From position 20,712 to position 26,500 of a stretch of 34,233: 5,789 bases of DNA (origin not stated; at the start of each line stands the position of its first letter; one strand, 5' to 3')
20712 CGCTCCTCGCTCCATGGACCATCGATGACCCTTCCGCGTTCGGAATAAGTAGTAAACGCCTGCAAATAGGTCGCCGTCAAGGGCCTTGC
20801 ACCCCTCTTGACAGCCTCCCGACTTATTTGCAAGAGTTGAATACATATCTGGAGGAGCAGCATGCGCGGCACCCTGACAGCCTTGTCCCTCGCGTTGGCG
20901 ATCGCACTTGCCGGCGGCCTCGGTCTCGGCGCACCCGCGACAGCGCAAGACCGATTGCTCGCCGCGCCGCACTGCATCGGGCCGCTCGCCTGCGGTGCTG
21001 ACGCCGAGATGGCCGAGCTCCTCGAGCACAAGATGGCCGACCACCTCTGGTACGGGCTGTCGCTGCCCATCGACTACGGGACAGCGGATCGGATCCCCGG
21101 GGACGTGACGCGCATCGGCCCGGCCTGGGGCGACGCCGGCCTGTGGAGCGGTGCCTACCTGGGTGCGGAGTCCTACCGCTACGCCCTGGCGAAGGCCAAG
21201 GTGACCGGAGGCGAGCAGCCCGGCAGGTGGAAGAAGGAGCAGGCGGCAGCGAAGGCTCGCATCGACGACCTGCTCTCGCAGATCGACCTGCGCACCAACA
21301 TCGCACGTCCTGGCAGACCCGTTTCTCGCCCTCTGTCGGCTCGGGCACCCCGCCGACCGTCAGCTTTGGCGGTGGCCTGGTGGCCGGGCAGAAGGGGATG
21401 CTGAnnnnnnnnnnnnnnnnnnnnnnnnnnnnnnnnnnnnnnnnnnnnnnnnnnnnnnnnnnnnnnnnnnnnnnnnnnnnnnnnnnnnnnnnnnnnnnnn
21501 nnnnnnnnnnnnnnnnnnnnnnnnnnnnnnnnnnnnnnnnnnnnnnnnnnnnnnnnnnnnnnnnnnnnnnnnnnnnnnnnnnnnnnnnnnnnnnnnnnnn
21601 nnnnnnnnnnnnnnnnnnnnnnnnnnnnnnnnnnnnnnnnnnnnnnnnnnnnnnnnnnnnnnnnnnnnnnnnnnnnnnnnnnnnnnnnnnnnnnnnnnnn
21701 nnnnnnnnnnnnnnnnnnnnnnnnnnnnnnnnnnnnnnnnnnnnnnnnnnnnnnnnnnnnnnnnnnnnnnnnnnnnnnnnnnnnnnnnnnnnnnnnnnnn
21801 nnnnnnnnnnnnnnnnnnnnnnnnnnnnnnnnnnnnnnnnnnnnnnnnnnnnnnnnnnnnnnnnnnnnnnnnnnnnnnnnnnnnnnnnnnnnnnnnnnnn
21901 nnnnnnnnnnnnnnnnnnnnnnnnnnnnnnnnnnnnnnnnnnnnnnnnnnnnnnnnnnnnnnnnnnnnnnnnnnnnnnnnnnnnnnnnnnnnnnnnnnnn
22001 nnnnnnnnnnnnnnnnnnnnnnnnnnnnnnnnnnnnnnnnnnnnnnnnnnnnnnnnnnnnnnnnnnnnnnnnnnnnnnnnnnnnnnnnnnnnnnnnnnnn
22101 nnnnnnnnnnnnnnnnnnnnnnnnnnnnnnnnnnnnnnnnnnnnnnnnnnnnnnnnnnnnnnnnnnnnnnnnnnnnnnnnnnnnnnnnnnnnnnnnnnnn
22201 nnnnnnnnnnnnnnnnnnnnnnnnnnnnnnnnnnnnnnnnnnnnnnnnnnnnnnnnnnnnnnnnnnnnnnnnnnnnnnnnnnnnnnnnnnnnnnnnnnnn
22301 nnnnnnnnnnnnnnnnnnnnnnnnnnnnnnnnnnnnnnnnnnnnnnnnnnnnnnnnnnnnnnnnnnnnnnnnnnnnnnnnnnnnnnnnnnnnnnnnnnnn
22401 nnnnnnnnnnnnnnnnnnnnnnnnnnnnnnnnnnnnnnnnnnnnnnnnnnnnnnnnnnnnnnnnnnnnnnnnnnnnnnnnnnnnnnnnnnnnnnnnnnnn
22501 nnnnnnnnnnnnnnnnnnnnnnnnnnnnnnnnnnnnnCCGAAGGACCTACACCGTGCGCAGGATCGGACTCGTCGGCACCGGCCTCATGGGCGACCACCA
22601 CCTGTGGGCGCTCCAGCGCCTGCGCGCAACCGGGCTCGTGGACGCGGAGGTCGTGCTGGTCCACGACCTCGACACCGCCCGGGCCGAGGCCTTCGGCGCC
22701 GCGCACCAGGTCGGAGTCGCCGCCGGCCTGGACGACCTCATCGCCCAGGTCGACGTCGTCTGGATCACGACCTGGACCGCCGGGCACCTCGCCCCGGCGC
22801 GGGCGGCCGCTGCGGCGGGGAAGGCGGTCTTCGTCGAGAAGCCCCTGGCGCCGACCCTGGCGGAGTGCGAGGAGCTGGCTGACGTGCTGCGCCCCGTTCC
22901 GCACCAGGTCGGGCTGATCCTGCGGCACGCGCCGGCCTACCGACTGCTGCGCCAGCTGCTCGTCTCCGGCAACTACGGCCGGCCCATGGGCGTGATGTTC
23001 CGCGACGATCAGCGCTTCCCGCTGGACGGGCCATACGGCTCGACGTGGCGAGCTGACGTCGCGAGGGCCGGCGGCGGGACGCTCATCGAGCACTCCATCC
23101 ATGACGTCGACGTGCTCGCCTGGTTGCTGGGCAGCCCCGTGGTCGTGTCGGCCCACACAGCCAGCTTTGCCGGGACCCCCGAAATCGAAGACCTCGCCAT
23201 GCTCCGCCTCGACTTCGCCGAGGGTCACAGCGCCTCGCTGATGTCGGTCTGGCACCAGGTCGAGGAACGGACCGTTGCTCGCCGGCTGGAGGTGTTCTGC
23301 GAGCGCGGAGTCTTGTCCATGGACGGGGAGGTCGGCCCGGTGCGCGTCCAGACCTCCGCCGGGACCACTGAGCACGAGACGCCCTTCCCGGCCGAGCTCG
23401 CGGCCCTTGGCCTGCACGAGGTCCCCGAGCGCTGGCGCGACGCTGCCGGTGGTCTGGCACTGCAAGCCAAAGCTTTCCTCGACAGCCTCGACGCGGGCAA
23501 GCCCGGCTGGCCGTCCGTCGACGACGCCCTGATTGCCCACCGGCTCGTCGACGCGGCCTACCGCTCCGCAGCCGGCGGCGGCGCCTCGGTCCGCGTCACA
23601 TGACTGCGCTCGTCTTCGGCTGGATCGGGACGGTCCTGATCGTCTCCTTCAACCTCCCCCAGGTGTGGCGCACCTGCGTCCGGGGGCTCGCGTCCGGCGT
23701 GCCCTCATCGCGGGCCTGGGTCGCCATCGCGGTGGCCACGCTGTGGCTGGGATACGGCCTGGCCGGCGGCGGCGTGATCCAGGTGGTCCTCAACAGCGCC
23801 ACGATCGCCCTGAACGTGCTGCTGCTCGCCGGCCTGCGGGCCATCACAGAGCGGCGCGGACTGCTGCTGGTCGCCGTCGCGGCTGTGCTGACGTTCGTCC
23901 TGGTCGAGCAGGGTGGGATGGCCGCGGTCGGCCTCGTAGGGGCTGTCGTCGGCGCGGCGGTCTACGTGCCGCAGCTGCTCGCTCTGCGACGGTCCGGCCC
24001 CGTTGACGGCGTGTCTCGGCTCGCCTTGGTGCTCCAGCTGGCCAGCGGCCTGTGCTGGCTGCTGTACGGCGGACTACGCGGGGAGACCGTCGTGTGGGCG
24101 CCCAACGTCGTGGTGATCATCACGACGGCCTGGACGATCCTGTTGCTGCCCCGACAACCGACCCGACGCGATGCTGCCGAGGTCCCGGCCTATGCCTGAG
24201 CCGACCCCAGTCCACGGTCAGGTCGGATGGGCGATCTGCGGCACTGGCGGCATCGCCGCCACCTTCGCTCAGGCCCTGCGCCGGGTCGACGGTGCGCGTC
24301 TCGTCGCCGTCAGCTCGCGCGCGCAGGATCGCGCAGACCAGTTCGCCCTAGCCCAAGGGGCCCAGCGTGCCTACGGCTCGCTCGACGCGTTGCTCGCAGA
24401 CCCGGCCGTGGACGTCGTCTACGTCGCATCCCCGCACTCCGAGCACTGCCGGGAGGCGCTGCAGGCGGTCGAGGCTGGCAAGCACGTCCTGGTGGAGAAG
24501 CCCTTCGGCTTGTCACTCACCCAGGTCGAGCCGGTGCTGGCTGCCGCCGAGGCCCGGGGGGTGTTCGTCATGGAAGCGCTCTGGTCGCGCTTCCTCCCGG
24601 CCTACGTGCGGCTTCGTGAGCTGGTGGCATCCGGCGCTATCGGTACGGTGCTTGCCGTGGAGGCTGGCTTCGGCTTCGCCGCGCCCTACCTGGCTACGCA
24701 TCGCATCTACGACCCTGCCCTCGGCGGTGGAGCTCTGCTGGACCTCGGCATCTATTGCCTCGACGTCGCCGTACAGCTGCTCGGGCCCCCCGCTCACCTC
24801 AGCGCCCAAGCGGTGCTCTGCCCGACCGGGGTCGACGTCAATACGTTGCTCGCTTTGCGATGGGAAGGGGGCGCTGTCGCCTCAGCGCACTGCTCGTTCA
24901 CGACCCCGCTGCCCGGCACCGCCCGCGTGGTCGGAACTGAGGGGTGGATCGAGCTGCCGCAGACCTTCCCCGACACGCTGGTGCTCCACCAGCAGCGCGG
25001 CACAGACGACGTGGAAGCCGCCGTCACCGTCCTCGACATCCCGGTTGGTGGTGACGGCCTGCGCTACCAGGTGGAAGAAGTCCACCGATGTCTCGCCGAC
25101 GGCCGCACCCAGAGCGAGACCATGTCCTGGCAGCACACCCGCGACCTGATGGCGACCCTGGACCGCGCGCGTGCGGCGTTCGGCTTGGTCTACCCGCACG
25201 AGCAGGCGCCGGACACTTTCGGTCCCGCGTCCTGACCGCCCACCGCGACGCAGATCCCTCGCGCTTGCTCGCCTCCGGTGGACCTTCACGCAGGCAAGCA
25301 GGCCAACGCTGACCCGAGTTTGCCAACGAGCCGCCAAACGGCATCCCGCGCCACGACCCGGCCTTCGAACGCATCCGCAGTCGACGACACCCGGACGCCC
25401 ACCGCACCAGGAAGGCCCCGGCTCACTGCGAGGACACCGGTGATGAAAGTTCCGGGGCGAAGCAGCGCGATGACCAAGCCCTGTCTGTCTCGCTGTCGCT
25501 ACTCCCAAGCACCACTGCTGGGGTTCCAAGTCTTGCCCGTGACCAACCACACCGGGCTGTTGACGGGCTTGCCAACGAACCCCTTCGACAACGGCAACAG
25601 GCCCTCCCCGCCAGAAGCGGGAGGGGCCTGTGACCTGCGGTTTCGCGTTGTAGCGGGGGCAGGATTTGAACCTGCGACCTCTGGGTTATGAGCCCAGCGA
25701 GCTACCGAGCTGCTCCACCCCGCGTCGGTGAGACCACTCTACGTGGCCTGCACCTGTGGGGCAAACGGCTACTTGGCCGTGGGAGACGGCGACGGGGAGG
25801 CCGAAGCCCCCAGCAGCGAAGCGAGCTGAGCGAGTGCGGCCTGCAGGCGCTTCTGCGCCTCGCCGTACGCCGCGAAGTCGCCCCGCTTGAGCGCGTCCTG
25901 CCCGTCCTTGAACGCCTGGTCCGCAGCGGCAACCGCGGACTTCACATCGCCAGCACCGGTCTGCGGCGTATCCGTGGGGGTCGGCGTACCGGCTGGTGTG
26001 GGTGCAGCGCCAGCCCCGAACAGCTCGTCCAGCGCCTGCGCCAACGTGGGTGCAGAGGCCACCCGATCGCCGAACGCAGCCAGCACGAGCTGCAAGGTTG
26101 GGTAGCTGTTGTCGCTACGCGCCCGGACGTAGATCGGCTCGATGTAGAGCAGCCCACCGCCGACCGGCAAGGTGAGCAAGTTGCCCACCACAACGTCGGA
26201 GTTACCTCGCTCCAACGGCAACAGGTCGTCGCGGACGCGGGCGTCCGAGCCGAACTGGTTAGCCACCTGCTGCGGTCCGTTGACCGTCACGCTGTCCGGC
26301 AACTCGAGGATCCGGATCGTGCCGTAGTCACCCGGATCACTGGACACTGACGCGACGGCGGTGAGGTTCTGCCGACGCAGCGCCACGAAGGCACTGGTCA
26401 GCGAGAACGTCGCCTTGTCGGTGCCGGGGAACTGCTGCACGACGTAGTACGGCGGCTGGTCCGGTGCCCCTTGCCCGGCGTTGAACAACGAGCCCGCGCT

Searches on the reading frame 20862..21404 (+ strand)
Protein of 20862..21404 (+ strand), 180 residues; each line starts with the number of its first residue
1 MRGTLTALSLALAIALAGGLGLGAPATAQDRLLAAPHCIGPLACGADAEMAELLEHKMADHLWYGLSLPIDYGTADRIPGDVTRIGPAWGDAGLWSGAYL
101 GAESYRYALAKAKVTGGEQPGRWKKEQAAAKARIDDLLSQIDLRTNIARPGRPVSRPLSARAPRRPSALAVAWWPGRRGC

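Call 6: search_protein_families(library=pfam, proteins=[window:20862-21404:+])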
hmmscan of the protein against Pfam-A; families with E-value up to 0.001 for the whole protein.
window:20862-21404:+ (180 aa): 0 families

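Call 54: search_protein_families(library=pfam, proteins=[window:20862-21302:+], max_evalue=5)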
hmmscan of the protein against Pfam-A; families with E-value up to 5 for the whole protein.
window:20862-21302:+ (147 aa): 1 family
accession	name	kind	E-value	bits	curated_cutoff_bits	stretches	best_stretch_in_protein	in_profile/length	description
PF13801.11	Metal_resist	-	0.44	11.2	29.2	1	8-61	1-57/125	Heavy-metal resistance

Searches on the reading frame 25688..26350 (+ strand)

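Call 18: search_protein_families(library=pfam, proteins=[window:25688-26350:+], max_evalue=0.01)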
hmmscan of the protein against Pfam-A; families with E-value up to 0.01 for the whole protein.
window:25688-26350:+ (220 aa): 0 families

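Call 54: search_protein_families(library=pfam, proteins=[window:25688-26350:+], max_evalue=5)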
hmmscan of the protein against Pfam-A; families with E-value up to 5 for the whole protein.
window:25688-26350:+ (220 aa): 1 family
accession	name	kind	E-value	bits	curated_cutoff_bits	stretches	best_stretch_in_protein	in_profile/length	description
PF21855.1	Treslin_STD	-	0.31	11.4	24.2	1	34-76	65-107/154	Treslin, STD domain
